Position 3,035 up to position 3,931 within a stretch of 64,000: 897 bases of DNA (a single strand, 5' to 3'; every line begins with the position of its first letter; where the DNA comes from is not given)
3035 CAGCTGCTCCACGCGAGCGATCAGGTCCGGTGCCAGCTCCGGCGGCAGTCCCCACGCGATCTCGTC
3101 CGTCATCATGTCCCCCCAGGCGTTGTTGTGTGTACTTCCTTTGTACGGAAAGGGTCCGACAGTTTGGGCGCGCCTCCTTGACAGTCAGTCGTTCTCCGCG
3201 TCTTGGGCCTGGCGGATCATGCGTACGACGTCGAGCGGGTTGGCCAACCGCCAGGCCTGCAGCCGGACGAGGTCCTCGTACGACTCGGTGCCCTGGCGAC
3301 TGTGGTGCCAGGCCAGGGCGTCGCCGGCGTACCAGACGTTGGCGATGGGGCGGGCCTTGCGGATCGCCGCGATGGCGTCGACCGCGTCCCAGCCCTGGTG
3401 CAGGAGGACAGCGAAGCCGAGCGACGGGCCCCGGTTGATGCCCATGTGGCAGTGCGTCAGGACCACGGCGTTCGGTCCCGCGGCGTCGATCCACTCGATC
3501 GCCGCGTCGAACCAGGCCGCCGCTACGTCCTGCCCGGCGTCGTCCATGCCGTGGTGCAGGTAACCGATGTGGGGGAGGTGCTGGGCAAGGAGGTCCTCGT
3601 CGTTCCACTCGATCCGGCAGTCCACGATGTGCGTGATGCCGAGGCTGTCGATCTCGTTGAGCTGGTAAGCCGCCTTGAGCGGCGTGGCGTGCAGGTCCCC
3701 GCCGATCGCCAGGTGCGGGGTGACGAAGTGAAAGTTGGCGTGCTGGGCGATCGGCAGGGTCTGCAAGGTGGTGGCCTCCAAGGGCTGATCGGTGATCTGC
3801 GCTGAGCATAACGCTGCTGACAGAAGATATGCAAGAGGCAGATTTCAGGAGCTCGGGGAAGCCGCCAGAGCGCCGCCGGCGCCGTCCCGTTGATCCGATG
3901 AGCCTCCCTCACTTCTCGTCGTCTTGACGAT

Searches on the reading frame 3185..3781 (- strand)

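Call 63: search_protein_families(library=pfam, proteins=[window:3185-3781:-], max_evalue=0.001)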
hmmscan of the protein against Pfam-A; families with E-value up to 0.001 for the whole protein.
window:3185-3781:- (198 aa): 1 family
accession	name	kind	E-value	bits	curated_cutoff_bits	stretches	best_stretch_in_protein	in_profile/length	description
PF00782.25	DSPc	-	4.3e-10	40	33.5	1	41-146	11-116/133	Dual specificity phosphatase, catalytic domain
